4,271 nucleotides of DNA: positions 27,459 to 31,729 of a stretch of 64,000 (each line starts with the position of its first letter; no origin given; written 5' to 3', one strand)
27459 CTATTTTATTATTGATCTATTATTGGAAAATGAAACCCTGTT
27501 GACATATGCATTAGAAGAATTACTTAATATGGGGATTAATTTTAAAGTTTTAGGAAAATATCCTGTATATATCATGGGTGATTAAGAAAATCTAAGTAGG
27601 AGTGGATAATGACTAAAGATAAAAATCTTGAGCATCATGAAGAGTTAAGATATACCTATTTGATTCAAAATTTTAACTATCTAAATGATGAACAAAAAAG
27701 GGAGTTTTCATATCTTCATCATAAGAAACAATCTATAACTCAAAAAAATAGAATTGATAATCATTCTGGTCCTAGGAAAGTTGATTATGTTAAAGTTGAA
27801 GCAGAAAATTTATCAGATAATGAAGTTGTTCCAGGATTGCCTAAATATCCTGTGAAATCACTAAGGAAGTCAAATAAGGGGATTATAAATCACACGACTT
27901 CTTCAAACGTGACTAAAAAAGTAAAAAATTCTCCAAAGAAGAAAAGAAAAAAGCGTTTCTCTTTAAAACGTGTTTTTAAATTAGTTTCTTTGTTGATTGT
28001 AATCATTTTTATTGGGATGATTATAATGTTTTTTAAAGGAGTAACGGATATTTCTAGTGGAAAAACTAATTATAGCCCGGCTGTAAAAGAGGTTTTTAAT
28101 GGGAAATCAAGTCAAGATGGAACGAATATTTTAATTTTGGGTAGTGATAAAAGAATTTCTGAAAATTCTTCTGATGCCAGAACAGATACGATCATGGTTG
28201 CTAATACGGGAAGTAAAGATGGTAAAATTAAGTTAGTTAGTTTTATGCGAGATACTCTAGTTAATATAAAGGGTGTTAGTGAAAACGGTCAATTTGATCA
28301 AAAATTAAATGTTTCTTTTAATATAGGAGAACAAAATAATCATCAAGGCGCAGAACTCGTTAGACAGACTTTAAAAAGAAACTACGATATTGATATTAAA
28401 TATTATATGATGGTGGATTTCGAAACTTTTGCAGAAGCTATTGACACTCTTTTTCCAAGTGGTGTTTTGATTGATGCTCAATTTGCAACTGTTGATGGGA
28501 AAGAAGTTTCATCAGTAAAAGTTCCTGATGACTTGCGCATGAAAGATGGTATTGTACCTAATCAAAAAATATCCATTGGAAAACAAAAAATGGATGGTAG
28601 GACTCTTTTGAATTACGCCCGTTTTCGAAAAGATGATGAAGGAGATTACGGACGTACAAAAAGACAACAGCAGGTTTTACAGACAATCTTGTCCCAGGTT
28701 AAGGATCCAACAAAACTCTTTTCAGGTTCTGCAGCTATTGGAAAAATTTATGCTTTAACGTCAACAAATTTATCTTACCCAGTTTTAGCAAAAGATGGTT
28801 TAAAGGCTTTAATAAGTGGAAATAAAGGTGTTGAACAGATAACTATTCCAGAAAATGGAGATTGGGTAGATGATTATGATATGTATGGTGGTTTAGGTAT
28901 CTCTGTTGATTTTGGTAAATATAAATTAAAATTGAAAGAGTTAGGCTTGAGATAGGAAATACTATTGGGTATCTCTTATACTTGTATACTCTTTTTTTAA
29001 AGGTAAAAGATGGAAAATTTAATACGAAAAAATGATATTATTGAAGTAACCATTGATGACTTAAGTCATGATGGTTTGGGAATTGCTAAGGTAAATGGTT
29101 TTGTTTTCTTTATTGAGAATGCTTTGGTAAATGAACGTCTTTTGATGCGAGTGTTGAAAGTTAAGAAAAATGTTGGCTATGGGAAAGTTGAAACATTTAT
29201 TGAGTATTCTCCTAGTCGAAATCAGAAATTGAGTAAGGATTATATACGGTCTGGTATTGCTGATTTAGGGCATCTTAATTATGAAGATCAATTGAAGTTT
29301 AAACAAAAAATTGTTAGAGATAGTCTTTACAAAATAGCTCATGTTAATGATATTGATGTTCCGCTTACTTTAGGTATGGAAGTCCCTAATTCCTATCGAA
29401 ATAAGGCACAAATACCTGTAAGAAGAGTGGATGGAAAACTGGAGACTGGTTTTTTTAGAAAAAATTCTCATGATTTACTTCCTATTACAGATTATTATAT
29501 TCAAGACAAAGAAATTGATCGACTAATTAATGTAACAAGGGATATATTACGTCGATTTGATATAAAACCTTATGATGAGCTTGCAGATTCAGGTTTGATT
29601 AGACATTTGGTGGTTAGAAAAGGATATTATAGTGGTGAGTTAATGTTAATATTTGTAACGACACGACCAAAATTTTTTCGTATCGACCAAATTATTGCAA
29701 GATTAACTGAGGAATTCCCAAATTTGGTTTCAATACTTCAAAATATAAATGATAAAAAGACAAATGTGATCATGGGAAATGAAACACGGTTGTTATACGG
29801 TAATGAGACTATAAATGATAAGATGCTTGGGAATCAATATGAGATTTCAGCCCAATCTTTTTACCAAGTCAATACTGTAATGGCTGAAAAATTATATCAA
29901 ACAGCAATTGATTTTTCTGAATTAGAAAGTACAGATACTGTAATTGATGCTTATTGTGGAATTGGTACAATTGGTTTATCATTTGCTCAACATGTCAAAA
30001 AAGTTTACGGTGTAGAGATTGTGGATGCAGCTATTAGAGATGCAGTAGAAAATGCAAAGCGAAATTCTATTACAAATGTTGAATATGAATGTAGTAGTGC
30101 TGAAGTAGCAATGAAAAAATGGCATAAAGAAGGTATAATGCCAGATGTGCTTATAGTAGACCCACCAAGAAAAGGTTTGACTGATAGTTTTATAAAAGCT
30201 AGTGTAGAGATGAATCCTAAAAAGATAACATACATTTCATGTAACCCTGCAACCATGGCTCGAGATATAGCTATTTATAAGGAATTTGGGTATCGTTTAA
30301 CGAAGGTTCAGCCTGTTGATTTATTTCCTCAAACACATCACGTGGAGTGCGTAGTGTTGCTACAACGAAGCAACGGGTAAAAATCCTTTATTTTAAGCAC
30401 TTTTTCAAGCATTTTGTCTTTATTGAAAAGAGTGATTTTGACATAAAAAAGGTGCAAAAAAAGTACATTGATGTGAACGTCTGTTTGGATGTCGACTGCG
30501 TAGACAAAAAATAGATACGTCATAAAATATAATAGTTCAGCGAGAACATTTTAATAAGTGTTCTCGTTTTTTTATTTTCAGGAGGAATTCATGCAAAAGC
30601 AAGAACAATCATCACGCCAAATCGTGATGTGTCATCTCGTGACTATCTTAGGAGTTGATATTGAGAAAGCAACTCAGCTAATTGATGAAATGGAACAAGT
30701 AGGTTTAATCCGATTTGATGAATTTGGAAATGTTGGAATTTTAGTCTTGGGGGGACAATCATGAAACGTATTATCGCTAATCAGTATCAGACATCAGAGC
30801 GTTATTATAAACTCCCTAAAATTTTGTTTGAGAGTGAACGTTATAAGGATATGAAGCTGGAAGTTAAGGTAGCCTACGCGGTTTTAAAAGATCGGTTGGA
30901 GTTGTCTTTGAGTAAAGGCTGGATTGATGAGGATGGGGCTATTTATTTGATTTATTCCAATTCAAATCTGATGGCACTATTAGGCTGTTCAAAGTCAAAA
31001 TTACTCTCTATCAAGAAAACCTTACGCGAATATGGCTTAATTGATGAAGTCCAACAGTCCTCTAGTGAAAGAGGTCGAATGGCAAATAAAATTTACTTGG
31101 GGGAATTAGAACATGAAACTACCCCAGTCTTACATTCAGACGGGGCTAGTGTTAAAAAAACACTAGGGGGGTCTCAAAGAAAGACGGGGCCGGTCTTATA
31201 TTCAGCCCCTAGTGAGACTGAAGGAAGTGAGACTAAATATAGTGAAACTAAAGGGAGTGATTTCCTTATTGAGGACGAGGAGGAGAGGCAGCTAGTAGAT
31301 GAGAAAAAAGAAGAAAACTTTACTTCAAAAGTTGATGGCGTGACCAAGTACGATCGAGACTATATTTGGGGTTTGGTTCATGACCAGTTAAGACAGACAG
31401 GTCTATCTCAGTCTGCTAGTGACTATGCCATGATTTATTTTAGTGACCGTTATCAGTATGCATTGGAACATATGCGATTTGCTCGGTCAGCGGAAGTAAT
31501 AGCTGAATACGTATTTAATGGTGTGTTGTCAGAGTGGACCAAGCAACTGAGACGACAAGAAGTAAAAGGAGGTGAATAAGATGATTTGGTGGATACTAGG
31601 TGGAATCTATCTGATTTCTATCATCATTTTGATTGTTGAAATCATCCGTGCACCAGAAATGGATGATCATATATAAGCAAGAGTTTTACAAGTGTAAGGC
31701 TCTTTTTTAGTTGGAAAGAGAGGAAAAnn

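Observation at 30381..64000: ICE inserted at the 3' end of rlmD/rumA with a modular T4SS and a large cargo load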

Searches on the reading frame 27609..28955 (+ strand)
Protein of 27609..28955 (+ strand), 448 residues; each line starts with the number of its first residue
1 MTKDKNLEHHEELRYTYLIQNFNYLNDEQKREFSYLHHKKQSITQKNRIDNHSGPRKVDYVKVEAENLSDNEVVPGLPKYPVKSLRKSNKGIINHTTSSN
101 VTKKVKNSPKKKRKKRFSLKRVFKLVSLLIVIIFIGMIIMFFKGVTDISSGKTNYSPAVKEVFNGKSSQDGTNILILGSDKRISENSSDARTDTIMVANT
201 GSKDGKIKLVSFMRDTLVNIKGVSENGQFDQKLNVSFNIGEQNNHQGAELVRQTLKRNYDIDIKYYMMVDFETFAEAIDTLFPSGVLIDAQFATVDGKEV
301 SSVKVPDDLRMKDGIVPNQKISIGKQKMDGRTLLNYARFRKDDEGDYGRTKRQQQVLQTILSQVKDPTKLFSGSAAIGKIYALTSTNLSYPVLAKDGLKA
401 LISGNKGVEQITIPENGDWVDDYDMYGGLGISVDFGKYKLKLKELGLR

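Call 4: search_protein_families(library=pfam, proteins=[window:27609-28955:+], max_evalue=0.01)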
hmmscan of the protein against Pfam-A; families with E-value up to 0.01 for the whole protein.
window:27609-28955:+ (448 aa): 1 family
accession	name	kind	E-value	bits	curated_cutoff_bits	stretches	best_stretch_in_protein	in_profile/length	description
PF03816.19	LytR_cpsA_psr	-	6.6e-39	133.9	24.6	1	191-365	1-149/150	LytR_cpsA_psr family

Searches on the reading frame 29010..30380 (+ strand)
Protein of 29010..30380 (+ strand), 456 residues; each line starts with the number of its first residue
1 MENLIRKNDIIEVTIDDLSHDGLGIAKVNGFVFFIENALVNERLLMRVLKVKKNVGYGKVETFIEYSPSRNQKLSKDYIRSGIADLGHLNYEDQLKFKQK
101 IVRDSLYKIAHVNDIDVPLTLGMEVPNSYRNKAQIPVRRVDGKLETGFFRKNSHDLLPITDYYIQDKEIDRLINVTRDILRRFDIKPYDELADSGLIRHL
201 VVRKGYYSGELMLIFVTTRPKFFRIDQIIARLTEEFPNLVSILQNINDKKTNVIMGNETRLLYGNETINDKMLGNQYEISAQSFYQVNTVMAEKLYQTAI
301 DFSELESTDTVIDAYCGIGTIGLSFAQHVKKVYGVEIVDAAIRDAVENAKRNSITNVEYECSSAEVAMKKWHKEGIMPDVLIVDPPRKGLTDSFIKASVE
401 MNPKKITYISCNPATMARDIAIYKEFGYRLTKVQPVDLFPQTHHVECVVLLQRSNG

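Call 4: search_protein_families(library=pfam, proteins=[window:29010-30380:+], max_evalue=0.01)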
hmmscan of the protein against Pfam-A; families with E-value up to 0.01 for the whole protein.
window:29010-30380:+ (456 aa): 12 families
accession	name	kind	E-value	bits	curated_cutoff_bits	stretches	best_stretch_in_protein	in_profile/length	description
PF05958.17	tRNA_U5-meth_tr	-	1.5e-26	93.7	23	1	267-453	164-356/357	tRNA (Uracil-5-)-methyltransferase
PF01938.26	TRAM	-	1e-08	35.3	21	1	9-60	6-60/61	TRAM domain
PF13847.12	Methyltransf_31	-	3e-07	30.7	27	1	306-369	2-67/145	Methyltransferase domain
PF09445.16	Methyltransf_15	-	1.1e-05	25.5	22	1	310-390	3-84/165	RNA cap guanine-N2 methyltransferase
PF13649.12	Methyltransf_25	-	1.9e-05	25.7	27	1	311-365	1-56/97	Methyltransferase domain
PF02475.24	TRM5-TYW2_MTfase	-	1.9e-05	25.1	28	1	305-378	34-111/164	TRM5/TYW2 methyltransferase domain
PF05175.20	MTS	-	5.4e-05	23.3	23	1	307-386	31-107/170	Methyltransferase small domain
PF01555.25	N6_N4_Mtase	-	0.00018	22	26.7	1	209-346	98-220/221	DNA methylase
PF06325.19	PrmA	-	0.00067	19.7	22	1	305-363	159-217/296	Ribosomal protein L11 methyltransferase (PrmA)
PF01135.25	PCMT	-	0.0026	18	20.3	1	274-362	40-131/210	Protein-L-isoaspartate(D-aspartate) O-methyltransferase (PCMT)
PF00398.26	RrnaAD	-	0.0039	16.7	24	1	282-337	5-60/263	Ribosomal RNA adenine dimethylase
PF01209.24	Ubie_methyltran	-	0.0061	16.4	20.1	0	281-365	17-108/233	ubiE/COQ5 methyltransferase family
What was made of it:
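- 29010..30380 (+): rlmD/rumA (456 aa) as a hybrid gene. Bases 29010-30338 are host DNA. From the crossover at 30339/30340 onwards the bases are ICE DNA, giving the C-terminus ................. instead of the native ................ Pfam tRNA_U5-meth_tr and TRAM (call 4).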

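Call 7: find_encoding_contigs(protein=window:29010-30380:+, flank=10000, max_places=10)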
Protein window:29010-30380:+ (456 aa): 2 contigs read that carry it; 1 place shown.
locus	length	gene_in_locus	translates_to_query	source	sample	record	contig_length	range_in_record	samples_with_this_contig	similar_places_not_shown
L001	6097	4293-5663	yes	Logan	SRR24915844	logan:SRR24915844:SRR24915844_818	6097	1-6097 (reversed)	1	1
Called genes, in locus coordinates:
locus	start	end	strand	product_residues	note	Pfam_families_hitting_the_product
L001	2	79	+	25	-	?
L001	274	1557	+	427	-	PF00275:EPSP_synthase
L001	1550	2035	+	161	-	PF13238:AAA_18, PF01202:SKI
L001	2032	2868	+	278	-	PF00800:PDT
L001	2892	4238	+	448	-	PF03816:LytR_cpsA_psr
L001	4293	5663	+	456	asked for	PF01938:TRAM, PF13649:Methyltransf_25 (faint), PF05958:tRNA_U5-meth_tr, PF02475:TRM5-TYW2_MTfase (faint), PF09445:Methyltransf_15 (weak), PF13847:Methyltransf_31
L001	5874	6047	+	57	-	-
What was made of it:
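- Tried and rejected: The rlmD look-up returned only a 6-kb contig with the same junction (call 7).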

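Call 12: find_related_loci(query=window:29010-30380:+, collection=genome_contigs, flank=10000)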
Query window:29010-30380:+ (456 aa) in genome_contigs; peptide patterns used: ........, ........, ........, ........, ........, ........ (x = any residue, [..] = any of these).
102 stretches matched a pattern; 7 encode a relative of the query (tblastn E <= 1e-3); 7 distinct loci.
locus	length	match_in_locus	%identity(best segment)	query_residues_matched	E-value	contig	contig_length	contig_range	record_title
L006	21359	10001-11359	69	4-456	0e+0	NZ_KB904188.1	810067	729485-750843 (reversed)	Streptococcus didelphis DSM 15616 A3GUDRAFT_scaffold_0.1, whole genome shotgun sequence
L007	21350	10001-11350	68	2-451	0e+0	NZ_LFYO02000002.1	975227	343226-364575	Streptococcus sp. X13SY08 scaffold1, whole genome shotgun sequence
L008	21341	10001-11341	49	5-452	3e-145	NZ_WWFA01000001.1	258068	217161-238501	Lactobacillus sp. S2-2 contig_1, whole genome shotgun sequence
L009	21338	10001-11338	34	9-453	3e-86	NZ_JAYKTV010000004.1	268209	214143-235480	Companilactobacillus sp. HBUAS59699 NODE_4_length_268209_cov_211.303448, whole genome shotgun sequence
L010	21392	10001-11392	31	10-452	1e-60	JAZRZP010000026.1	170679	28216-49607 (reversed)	MAG: Bacteroidales bacterium isolate T1900044948_TA20190001.MAGScoT_cleanbin_000001 SGB_3503_k141_2420177, whole genome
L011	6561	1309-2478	31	15-455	1e-54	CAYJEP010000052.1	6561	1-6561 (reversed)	MAG TPA_asm: uncultured Muribaculaceae bacterium isolate ERP123703_co2_237 genome assembly, contig: NODE_8866_length_656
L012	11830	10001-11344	34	5-451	3e-82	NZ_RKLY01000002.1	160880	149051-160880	Companilactobacillus suantsaicola strain BCRC 81127 Scaffold2_1, whole genome shotgun sequence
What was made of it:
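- Tried and rejected: The nearest hits were S. didelphis at 69% aa and Streptococcus sp. X13SY08 at 68% (call 12).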

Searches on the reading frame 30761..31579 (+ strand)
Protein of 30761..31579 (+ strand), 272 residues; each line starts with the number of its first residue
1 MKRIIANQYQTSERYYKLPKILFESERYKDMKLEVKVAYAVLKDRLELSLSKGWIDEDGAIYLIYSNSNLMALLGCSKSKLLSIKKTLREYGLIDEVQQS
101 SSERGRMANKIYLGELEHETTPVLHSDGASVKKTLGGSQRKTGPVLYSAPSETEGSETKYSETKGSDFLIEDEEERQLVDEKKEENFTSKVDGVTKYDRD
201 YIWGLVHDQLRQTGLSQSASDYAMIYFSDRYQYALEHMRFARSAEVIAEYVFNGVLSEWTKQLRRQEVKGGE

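Call 4: search_protein_families(library=pfam, proteins=[window:30761-31579:+], max_evalue=0.01)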
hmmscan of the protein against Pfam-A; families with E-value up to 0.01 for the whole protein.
window:30761-31579:+ (272 aa): 1 family
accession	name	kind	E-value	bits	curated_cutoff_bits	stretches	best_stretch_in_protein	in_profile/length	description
PF06970.17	RepA_N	-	5.8e-33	113.1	30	1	14-88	2-76/76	Replication initiator protein A (RepA) N-terminus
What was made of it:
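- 30761..31579 (+): RepA_N replication initiator (family core gene repA). Pfam 113 bits (call 4).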

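Call 10: find_encoding_contigs(protein=window:30761-31579:+, flank=10000, max_places=10)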
Protein window:30761-31579:+ (272 aa): no gene with exactly this product is on record in the collection.

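Call 31: search_protein_families(library=ncbifam, proteins=[window:30761-31579:+], max_evalue=0.01)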
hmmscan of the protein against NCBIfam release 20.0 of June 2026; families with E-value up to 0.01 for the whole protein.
window:30761-31579:+ (272 aa): 0 families
